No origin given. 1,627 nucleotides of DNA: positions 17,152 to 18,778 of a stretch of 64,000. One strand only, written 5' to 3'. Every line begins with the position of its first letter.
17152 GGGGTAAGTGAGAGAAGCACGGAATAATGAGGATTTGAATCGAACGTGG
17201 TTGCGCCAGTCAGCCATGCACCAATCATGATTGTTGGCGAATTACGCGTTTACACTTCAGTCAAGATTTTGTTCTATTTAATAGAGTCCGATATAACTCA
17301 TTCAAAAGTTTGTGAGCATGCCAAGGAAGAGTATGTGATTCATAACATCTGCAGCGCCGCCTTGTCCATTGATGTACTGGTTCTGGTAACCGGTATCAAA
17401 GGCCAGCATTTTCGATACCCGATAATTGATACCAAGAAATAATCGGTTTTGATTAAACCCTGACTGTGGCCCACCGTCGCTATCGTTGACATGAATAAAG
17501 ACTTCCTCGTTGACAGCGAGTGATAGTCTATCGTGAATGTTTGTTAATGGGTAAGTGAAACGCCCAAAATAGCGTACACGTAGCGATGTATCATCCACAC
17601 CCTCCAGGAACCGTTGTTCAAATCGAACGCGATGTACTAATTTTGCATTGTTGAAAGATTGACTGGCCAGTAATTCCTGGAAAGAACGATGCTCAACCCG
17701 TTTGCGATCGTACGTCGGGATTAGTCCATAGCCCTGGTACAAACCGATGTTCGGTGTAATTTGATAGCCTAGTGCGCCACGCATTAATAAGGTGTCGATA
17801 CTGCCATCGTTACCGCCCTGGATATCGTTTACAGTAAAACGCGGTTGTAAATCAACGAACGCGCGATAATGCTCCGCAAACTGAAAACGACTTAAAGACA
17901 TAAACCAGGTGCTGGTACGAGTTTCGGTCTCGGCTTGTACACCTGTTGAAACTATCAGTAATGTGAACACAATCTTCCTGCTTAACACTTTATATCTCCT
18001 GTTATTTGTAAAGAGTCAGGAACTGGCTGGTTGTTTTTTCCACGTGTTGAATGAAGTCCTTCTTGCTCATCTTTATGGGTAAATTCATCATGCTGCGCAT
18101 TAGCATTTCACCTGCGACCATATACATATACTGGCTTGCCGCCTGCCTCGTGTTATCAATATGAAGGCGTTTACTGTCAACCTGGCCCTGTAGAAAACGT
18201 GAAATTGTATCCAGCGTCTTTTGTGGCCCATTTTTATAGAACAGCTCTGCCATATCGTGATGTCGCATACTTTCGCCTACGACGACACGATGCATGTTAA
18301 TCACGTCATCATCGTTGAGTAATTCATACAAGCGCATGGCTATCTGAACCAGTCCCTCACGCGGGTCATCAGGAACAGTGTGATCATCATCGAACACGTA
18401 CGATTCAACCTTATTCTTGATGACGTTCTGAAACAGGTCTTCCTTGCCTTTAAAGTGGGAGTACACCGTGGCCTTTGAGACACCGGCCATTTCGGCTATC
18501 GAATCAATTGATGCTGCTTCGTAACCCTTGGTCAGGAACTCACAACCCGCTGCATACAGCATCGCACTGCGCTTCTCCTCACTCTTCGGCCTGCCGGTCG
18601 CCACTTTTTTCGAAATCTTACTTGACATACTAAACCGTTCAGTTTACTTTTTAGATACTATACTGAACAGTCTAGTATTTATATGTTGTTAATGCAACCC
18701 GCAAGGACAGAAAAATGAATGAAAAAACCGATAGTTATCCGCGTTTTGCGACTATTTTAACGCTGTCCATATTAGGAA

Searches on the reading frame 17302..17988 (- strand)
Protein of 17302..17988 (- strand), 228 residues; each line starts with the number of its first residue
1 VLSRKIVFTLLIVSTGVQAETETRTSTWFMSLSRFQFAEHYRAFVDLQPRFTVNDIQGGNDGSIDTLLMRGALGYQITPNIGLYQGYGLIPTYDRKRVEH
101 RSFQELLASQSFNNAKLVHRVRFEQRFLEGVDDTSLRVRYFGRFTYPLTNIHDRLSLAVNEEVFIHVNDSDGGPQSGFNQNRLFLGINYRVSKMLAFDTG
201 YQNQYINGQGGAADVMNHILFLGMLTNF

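Call 75: search_protein_families(library=pfam, proteins=[window:17302-17988:-], max_evalue=0.0001)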
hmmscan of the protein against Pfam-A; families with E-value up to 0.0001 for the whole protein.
window:17302-17988:- (228 aa): 1 family
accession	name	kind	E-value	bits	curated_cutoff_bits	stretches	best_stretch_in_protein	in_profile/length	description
PF10677.15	DUF2490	-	8e-43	146.8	29.8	1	26-211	2-182/186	Protein of unknown function (DUF2490)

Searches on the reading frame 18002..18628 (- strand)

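Call 75: search_protein_families(library=pfam, proteins=[window:18002-18628:-], max_evalue=0.0001)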
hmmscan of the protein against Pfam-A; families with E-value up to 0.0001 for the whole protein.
window:18002-18628:- (208 aa): 2 families
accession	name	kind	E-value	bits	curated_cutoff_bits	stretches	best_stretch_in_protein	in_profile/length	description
PF14246.11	TetR_C_7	-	2.7e-24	85.9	22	1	91-208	1-118/119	AefR-like transcriptional repressor, C-terminal domain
PF00440.29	TetR_N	-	1.3e-13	50.9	24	1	30-67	8-45/47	Bacterial regulatory proteins, tetR family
